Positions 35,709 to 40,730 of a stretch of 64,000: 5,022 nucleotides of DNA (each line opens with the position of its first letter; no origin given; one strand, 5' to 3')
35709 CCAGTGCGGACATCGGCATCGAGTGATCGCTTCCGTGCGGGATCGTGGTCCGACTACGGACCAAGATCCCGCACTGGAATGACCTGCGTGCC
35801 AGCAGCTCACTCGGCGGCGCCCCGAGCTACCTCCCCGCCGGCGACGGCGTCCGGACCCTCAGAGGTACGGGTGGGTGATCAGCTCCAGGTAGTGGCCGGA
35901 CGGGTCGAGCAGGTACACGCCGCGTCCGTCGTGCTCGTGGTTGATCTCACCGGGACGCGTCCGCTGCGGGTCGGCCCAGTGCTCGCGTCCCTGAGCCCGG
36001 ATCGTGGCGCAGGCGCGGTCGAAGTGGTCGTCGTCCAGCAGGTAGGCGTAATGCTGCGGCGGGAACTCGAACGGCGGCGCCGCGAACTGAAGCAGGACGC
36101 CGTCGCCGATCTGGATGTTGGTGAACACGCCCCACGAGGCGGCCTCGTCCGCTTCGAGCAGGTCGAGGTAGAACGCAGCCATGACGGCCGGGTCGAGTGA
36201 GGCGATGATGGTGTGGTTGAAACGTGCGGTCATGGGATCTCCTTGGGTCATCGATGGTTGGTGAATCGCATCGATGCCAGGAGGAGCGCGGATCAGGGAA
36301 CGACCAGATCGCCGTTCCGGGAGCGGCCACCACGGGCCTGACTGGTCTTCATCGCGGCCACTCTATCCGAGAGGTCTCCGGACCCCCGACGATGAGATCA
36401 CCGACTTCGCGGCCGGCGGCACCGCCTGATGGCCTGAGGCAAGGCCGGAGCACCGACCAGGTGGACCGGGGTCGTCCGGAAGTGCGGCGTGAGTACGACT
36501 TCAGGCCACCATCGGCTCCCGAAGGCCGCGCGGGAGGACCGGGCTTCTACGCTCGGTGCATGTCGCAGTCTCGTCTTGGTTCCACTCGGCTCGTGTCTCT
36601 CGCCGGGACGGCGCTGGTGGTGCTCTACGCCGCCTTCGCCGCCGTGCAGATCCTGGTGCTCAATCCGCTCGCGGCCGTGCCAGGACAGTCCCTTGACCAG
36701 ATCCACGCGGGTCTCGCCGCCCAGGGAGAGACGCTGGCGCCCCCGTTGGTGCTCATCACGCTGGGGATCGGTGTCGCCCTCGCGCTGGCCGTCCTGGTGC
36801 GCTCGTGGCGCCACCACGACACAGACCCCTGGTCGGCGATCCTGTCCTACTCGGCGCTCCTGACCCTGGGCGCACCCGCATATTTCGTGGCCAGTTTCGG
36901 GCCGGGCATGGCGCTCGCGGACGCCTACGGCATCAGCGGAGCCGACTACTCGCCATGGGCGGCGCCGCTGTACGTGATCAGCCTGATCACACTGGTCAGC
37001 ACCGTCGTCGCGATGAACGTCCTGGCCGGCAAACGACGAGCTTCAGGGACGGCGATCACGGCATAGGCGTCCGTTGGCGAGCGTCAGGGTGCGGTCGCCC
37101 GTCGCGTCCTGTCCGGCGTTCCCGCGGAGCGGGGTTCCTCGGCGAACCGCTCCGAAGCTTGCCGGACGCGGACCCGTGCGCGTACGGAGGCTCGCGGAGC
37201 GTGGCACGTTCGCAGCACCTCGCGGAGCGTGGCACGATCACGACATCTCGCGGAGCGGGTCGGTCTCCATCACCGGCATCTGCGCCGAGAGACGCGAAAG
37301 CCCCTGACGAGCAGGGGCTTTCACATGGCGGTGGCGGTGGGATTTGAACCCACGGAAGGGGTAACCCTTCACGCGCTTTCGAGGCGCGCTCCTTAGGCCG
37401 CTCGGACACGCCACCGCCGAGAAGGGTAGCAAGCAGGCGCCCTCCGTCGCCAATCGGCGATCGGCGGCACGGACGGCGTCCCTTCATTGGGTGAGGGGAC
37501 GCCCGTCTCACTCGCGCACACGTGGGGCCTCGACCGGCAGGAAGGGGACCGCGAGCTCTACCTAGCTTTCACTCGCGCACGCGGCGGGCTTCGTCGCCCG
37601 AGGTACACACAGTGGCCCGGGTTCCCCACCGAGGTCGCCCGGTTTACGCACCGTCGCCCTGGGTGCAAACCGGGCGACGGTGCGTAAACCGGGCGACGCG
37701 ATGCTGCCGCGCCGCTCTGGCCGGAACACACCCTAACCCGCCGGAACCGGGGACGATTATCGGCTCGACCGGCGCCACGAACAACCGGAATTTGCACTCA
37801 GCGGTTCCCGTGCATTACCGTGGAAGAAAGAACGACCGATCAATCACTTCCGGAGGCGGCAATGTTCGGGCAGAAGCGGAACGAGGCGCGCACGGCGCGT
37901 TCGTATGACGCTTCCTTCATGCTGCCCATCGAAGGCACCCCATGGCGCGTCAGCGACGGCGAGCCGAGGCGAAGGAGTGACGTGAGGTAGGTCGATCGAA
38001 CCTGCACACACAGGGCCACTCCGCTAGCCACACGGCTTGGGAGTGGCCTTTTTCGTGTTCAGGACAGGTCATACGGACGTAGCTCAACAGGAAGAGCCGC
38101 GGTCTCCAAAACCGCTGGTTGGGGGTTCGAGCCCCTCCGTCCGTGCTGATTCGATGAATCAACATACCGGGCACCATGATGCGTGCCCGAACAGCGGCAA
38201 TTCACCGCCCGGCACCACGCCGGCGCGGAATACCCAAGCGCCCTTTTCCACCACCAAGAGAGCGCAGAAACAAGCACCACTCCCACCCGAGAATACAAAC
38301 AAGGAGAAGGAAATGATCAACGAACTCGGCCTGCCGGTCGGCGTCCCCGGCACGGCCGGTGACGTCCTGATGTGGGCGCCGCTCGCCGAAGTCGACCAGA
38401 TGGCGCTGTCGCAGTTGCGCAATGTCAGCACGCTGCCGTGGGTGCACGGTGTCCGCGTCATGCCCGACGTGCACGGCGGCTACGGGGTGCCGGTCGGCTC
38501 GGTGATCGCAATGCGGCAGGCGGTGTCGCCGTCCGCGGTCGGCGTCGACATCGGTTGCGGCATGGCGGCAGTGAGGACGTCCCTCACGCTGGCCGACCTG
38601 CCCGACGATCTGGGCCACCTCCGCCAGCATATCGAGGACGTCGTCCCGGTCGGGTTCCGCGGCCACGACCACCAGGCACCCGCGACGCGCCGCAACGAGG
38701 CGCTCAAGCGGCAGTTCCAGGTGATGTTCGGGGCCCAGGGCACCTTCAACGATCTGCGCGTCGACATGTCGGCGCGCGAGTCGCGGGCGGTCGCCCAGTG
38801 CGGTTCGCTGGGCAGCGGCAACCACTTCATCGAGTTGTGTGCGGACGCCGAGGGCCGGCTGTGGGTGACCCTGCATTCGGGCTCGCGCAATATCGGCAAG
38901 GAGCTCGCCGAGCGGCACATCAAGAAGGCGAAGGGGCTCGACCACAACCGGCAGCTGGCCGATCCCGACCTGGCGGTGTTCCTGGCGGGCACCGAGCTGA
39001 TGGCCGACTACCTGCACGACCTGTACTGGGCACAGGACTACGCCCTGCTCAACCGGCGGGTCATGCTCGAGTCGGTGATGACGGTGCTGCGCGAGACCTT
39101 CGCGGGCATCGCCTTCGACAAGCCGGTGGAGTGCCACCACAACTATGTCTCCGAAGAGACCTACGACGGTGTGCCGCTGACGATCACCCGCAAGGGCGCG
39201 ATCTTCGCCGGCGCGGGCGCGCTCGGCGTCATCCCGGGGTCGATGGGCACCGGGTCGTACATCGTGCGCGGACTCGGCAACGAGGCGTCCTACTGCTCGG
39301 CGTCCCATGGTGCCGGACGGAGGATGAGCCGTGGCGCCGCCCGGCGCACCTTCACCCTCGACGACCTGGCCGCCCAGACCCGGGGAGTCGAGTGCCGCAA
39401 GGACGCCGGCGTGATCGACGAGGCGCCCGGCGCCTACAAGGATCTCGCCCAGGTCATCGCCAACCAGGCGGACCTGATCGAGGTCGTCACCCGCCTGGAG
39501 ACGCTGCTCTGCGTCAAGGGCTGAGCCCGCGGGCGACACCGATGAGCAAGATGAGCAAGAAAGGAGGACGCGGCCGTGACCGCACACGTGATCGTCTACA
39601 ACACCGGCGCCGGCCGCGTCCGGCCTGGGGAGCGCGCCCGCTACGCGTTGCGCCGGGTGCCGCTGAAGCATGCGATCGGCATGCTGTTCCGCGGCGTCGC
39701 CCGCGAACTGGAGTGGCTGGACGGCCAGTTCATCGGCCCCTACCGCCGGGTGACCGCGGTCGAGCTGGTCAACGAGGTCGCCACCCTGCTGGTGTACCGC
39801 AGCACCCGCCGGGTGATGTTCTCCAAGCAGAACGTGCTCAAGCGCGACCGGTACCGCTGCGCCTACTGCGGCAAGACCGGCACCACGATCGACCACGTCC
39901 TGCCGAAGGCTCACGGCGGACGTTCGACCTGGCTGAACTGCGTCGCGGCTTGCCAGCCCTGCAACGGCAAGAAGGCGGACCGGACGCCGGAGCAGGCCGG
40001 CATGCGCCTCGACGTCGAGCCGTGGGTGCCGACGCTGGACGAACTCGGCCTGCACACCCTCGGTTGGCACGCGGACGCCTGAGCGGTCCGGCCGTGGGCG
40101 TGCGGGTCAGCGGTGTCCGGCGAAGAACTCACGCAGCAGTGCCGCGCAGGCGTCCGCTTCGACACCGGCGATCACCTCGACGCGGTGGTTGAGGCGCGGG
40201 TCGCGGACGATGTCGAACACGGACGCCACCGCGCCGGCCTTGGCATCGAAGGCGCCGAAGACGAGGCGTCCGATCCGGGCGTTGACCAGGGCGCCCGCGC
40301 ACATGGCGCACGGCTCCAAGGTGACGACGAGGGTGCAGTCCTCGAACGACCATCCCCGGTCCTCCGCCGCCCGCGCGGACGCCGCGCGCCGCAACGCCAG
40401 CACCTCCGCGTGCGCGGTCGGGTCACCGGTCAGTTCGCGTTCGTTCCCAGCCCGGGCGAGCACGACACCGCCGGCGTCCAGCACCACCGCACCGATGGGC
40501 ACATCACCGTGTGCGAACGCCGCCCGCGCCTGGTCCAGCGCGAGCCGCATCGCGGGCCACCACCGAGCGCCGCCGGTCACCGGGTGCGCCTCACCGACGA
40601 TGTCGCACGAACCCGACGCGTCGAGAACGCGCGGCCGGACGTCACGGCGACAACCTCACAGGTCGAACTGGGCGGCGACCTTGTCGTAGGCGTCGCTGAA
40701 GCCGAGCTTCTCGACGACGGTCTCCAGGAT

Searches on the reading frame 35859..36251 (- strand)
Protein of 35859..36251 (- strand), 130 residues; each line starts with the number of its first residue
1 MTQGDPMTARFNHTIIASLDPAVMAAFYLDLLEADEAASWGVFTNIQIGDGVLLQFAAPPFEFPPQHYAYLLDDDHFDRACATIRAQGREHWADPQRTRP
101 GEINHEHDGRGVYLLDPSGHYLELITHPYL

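Call 43: search_protein_families(library=pfam, proteins=[window:35859-36251:-])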
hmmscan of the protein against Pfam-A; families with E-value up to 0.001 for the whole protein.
window:35859-36251:- (130 aa): 1 family
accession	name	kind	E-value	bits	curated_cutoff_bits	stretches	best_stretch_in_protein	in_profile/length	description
PF00903.31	Glyoxalase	-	2.5e-05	25.1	20.6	1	10-124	1-121/121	Glyoxalase/Bleomycin resistance protein/Dioxygenase superfamily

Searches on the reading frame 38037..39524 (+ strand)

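Call 43: search_protein_families(library=pfam, proteins=[window:38037-39524:+])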
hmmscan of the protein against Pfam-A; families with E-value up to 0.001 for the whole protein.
window:38037-39524:+ (495 aa): 1 family
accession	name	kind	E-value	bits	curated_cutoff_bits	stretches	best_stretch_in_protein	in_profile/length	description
PF01139.22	RtcB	-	2.2e-117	393.3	27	1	126-495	1-426/426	tRNA-splicing ligase RtcB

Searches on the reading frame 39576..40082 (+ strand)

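Call 43: search_protein_families(library=pfam, proteins=[window:39576-40082:+])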
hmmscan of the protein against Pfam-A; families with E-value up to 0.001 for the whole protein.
window:39576-40082:+ (168 aa): 2 families
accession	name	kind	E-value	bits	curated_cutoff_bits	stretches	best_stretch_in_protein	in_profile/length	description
PF14279.12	HNH_5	-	1.7e-13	50.7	27.5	1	95-145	1-55/56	HNH endonuclease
PF01844.29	HNH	-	5.8e-12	46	21.4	1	95-136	1-47/47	HNH endonuclease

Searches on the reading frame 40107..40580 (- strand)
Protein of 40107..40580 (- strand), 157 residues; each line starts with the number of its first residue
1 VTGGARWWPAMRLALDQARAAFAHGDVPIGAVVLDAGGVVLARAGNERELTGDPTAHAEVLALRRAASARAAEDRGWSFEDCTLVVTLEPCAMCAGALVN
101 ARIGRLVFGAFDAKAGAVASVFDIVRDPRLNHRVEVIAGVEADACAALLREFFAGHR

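Call 43: search_protein_families(library=pfam, proteins=[window:40107-40580:-])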
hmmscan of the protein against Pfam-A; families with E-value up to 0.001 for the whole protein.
window:40107-40580:- (157 aa): 3 families
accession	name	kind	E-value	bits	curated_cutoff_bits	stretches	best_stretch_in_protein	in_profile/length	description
PF14437.12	MafB19-deam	-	4.6e-35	121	27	1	10-154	6-139/142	MafB19-like deaminase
PF00383.29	dCMP_cyt_deam_1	-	5.2e-24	84.5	25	1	10-109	7-101/102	Cytidine and deoxycytidylate deaminase zinc-binding region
PF14439.12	Bd3614-deam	-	2.6e-07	31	38.5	1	26-101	7-77/113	Bd3614-like deaminase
